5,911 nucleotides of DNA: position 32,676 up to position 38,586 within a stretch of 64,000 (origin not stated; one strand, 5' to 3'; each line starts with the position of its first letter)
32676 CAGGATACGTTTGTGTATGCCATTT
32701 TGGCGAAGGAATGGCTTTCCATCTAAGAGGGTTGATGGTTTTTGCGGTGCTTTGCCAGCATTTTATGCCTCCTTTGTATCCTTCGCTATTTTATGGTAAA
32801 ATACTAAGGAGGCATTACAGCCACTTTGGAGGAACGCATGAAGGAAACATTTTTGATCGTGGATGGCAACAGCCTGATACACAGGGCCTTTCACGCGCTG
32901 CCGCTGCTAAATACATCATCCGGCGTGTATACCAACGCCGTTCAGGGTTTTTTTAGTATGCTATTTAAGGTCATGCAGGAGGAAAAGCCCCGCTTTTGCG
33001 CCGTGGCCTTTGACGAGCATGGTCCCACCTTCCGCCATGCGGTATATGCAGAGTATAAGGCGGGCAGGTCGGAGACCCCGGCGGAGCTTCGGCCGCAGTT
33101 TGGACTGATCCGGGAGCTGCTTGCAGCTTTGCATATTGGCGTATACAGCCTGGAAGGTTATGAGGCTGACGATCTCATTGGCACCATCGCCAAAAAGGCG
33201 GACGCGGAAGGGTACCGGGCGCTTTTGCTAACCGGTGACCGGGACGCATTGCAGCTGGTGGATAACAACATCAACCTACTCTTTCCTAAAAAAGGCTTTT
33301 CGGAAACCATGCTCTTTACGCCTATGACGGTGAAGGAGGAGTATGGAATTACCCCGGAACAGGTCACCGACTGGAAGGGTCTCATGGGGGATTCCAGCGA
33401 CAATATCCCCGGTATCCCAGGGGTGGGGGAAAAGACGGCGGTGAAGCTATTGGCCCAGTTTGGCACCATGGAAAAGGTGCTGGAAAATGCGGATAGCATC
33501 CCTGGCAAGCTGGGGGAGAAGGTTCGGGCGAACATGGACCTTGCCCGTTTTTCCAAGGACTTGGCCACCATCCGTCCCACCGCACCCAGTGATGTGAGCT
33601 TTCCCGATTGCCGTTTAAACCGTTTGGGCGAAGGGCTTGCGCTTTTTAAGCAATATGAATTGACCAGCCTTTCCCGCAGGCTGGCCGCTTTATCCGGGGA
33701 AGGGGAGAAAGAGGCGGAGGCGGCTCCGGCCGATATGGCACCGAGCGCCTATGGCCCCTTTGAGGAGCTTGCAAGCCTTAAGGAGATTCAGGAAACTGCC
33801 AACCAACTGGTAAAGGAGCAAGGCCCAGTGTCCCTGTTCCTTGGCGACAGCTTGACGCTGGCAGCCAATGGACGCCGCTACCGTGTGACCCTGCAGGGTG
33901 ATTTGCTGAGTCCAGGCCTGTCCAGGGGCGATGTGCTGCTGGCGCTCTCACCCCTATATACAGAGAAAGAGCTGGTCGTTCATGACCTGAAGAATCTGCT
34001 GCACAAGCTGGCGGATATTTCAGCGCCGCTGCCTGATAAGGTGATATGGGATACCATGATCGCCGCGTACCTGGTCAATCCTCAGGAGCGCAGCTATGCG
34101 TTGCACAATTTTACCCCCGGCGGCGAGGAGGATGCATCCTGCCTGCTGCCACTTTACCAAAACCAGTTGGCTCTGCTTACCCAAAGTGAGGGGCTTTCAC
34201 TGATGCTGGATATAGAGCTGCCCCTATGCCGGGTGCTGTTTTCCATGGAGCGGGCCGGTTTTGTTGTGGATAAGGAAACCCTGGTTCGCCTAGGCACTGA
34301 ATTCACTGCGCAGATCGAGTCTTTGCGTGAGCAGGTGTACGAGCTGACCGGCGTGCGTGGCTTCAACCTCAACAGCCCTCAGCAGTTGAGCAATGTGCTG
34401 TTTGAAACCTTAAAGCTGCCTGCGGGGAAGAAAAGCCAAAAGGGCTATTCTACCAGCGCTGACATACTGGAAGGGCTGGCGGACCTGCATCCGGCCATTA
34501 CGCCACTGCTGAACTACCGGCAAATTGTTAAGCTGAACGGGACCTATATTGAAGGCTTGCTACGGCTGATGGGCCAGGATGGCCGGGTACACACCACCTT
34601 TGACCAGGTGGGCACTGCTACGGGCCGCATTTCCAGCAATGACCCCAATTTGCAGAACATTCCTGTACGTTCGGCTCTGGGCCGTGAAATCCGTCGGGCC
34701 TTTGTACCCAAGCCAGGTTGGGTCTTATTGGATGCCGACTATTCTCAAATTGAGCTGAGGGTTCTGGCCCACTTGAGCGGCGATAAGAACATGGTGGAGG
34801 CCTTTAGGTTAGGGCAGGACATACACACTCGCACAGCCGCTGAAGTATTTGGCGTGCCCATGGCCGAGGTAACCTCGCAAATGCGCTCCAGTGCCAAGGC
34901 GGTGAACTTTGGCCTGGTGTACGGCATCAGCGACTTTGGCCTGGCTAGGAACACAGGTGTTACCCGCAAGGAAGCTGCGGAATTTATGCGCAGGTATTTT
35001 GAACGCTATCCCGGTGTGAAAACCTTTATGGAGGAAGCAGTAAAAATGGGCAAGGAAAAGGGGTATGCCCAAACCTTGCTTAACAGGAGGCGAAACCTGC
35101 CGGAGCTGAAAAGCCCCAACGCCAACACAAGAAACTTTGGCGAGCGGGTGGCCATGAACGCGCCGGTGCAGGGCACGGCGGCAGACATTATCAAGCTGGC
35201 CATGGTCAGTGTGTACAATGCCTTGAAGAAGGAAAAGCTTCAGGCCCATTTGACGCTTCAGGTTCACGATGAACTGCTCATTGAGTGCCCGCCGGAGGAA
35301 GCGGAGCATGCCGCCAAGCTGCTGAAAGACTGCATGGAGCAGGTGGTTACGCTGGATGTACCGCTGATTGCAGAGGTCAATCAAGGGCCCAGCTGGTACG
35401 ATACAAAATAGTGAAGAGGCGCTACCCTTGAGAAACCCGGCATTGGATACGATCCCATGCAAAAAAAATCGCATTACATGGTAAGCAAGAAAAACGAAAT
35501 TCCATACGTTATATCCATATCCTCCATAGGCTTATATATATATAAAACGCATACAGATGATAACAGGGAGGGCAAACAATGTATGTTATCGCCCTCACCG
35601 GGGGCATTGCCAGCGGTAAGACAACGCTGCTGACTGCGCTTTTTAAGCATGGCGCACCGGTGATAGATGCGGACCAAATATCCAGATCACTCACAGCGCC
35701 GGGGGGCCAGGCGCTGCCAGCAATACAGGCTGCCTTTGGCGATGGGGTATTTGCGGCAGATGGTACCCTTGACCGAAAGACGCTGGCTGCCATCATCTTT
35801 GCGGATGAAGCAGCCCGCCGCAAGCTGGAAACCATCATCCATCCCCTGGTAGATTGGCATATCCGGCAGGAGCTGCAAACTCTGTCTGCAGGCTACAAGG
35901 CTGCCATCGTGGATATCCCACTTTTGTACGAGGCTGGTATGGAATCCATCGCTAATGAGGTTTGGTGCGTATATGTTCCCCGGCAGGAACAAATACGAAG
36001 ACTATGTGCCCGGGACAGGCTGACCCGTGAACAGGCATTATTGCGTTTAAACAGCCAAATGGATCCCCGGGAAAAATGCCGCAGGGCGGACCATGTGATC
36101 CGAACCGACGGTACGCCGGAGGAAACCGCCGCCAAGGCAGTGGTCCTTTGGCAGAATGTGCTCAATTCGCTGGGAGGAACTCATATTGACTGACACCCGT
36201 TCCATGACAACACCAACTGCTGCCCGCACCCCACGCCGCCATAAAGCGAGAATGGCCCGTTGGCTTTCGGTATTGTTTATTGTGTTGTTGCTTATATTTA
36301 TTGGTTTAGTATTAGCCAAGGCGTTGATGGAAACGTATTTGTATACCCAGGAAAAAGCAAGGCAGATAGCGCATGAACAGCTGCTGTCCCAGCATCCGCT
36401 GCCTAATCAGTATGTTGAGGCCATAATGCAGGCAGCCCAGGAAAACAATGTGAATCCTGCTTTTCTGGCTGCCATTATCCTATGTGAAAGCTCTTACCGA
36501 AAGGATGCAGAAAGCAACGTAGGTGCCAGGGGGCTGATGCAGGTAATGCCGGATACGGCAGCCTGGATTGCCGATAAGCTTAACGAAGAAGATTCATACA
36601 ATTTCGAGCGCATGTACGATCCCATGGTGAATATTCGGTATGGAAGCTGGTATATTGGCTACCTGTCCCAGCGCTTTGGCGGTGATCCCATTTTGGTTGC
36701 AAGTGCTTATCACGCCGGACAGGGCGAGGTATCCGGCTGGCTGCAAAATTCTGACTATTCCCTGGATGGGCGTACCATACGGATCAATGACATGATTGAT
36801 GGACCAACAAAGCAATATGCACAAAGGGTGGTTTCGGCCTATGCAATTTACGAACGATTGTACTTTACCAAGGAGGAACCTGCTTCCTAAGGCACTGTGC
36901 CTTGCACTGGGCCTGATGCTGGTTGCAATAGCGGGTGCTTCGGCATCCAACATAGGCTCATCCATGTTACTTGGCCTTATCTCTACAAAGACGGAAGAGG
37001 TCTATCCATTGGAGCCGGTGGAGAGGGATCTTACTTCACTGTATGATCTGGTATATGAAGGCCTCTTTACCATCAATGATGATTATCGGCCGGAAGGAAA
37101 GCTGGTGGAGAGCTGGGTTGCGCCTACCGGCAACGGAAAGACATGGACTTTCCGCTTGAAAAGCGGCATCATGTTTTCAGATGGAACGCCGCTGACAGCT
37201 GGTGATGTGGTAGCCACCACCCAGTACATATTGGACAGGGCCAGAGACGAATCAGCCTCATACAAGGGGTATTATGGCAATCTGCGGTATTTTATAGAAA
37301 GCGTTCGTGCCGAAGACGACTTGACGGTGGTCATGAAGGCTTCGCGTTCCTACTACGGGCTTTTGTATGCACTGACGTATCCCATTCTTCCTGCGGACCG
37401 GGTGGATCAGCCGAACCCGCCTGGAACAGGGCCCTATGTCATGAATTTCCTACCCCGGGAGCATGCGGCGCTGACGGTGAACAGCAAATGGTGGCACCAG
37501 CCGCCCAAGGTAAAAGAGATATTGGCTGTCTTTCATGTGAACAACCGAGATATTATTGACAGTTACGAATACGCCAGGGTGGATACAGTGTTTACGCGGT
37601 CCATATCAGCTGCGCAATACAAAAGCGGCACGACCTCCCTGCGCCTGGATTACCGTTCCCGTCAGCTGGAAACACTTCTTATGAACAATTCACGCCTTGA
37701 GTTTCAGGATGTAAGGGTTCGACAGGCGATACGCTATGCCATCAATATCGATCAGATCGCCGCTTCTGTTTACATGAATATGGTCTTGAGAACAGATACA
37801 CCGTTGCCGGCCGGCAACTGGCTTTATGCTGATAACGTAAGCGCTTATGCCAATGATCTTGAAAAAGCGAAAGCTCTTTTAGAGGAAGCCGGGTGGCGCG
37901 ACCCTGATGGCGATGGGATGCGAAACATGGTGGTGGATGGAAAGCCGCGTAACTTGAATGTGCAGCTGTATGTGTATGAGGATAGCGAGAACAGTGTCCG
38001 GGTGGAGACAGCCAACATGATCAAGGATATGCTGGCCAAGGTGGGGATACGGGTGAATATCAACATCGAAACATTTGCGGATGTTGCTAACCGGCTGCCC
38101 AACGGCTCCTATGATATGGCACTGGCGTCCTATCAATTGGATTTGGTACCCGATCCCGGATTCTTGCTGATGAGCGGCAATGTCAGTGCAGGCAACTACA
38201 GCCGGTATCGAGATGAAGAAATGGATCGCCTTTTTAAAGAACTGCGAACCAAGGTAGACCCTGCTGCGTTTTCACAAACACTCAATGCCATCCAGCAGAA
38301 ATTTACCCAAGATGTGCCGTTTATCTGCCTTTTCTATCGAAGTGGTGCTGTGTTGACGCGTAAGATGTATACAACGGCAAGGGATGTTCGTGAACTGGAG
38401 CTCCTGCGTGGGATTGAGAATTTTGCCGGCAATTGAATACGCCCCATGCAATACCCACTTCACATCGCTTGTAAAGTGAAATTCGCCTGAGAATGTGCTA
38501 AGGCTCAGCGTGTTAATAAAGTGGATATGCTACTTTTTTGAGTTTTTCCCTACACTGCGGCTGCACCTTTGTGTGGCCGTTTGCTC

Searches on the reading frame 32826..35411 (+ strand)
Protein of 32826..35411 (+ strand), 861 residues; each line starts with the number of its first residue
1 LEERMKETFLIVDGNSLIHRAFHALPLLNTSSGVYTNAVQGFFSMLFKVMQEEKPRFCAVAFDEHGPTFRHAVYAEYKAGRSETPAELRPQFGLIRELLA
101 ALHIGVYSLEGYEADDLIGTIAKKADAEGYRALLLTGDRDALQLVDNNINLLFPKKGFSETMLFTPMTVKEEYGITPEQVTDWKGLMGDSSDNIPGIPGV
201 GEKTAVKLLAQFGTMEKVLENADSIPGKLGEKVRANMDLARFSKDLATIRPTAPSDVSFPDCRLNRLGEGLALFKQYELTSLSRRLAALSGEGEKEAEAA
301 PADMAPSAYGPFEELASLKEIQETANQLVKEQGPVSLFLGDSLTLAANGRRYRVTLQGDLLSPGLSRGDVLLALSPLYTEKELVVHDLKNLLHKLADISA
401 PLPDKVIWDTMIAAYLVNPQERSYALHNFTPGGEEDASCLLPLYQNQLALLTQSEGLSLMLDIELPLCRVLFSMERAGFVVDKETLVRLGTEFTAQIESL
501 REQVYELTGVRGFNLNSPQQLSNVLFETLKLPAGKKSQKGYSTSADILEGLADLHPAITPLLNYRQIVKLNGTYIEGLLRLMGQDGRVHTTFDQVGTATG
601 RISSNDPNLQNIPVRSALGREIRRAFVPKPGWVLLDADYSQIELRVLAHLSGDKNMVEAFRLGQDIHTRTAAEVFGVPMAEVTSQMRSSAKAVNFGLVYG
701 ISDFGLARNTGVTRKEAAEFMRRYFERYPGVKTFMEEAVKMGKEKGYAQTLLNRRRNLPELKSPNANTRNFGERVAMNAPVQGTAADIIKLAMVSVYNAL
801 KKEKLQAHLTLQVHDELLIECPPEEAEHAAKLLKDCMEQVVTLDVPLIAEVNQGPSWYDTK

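Call 17: search_protein_families(library=pfam, proteins=[window:32826-35411:+], max_evalue=0.00001)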
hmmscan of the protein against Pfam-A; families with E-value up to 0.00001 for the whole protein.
window:32826-35411:+ (861 aa): 3 families
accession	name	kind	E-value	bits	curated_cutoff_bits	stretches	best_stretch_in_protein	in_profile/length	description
PF00476.26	DNA_pol_A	-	7.8e-159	529.1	34.3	1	484-859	2-381/381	DNA polymerase family A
PF02739.22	5_3_exonuc_N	-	5.9e-56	189.1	34.3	1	9-174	2-164/164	5'-3' exonuclease, N-terminal resolvase-like domain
PF01367.25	5_3_exonuc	-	7.9e-32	110.1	40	1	175-265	1-92/97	5'-3' exonuclease, C-terminal SAM fold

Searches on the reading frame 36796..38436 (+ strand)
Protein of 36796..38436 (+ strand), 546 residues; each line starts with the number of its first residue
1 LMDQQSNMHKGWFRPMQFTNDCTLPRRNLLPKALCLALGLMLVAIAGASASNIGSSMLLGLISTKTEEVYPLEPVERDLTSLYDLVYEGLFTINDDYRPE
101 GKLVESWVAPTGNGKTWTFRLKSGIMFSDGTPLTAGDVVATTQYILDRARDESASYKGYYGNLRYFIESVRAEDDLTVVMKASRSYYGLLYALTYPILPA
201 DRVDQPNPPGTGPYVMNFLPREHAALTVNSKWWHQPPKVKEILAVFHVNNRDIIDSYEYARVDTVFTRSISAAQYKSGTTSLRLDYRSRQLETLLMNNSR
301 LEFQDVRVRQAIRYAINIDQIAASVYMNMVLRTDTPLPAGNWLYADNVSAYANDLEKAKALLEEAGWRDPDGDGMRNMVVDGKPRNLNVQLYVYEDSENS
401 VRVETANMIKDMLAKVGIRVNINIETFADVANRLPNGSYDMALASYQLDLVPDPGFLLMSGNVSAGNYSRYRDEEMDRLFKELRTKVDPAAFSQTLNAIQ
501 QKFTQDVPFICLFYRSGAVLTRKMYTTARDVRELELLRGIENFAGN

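Call 17: search_protein_families(library=pfam, proteins=[window:36796-38436:+], max_evalue=0.00001)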
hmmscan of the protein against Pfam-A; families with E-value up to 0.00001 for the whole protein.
window:36796-38436:+ (546 aa): 1 family
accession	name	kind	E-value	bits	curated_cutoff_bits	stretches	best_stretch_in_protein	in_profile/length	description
PF00496.27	SBP_bac_5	-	7.1e-64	216.6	32.4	1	99-460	2-360/368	Bacterial extracellular solute-binding proteins, family 5 Middle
